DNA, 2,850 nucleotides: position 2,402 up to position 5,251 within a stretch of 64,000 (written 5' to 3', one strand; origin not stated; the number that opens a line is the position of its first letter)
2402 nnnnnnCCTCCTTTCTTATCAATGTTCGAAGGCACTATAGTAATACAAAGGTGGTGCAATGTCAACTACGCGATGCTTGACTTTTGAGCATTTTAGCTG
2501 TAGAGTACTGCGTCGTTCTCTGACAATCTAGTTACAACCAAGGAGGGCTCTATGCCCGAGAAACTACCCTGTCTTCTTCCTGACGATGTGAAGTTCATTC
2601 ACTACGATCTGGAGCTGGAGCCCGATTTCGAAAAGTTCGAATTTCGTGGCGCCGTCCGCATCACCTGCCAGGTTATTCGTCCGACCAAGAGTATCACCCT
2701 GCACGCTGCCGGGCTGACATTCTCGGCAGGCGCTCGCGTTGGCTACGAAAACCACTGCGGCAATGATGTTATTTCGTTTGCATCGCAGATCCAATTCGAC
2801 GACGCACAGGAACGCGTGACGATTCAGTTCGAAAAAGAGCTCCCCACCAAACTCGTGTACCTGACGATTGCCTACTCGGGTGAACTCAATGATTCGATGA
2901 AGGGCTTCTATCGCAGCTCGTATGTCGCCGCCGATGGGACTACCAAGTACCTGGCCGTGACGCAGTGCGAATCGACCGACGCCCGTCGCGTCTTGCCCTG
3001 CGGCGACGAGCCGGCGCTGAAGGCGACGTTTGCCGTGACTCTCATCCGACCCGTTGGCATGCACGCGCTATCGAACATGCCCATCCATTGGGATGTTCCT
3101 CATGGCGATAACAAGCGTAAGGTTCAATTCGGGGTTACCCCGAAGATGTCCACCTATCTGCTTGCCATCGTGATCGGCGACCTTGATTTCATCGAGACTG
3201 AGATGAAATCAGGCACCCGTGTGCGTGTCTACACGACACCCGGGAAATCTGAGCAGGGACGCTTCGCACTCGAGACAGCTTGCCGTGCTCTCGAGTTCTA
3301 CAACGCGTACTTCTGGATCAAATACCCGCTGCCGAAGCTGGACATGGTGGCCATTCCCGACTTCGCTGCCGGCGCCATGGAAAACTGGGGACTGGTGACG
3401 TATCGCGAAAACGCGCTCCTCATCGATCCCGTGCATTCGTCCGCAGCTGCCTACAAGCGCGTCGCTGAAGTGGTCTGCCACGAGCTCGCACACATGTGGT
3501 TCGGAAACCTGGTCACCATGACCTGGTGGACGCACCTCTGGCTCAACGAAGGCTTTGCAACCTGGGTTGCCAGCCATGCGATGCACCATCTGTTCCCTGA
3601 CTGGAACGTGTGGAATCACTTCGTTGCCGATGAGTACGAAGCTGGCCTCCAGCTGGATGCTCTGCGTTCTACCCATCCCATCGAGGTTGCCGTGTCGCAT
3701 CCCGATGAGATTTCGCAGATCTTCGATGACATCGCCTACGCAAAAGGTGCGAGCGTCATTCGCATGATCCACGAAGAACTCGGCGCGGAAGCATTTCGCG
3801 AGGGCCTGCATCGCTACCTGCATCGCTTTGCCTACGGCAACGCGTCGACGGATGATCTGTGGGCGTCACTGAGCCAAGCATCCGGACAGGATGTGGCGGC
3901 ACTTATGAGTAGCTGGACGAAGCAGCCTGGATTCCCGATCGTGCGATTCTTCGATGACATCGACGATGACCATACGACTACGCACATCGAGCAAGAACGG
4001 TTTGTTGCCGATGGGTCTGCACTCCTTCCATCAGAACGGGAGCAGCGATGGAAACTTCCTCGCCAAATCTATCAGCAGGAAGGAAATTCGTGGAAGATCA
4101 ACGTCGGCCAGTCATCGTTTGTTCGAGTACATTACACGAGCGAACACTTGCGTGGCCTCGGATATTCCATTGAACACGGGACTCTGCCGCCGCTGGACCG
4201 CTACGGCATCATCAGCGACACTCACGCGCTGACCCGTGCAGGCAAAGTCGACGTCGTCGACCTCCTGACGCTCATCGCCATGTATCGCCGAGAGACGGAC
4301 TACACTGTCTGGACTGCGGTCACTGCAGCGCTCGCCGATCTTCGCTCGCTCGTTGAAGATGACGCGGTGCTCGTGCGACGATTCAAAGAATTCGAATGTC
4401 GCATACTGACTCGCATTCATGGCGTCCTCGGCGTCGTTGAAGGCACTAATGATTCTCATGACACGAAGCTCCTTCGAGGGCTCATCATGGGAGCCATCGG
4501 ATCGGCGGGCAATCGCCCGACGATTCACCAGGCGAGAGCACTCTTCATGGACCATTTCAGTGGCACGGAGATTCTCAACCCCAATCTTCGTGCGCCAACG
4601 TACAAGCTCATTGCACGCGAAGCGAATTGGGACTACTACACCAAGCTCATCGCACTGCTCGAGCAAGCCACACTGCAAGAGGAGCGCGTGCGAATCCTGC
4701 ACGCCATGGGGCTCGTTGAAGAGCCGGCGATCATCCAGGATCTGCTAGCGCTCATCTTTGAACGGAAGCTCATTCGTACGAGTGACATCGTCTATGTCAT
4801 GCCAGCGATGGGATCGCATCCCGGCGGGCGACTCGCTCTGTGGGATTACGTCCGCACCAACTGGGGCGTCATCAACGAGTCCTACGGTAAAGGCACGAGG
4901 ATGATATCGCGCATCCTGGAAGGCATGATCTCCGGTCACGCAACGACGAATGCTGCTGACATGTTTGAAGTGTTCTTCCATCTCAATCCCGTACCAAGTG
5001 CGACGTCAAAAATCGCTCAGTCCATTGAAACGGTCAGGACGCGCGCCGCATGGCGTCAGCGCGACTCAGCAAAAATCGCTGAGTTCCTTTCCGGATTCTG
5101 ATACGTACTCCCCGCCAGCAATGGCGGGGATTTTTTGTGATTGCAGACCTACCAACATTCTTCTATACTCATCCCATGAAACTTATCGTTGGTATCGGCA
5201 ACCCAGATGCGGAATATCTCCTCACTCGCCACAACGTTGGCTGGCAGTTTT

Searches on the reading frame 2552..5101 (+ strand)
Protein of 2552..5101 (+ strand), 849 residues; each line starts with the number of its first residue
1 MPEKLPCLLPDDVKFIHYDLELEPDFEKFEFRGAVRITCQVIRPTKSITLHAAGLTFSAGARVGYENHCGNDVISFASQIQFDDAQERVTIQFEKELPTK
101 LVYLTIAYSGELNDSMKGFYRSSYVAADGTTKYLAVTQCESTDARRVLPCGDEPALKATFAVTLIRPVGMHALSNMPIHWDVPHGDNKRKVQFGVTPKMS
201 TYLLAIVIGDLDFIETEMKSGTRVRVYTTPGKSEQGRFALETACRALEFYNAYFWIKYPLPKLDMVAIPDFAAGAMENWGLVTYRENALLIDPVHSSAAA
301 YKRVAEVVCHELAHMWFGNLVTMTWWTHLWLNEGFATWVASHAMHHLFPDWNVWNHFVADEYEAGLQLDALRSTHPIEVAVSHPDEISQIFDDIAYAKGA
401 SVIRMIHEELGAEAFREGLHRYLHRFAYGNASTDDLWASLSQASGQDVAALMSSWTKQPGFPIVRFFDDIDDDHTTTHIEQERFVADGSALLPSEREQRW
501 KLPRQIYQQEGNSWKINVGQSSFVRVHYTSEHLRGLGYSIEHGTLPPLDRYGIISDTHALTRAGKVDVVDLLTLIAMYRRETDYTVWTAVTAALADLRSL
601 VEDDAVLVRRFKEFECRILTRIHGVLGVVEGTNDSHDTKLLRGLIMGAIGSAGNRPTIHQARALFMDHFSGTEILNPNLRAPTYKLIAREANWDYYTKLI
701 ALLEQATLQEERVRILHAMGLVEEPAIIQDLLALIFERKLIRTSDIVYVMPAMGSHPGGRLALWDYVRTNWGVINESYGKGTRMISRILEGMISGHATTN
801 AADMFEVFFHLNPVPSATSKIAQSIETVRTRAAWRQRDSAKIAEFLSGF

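Call 43: search_protein_families(library=pfam, proteins=[window:2552-5101:+], max_evalue=0.00001)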
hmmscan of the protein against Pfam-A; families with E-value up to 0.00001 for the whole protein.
window:2552-5101:+ (849 aa): 3 families
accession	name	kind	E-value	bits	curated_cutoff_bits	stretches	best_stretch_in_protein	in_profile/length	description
PF01433.26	Peptidase_M1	-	1e-88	297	27.7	1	238-455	1-218/218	Peptidase family M1 domain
PF11838.14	ERAP1_C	-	8.7e-70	236.1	38.2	1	514-829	1-317/318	ERAP1-like C-terminal domain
PF17900.6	Peptidase_M1_N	-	4e-50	170.9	25.8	1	16-203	3-186/186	Peptidase M1 N-terminal domain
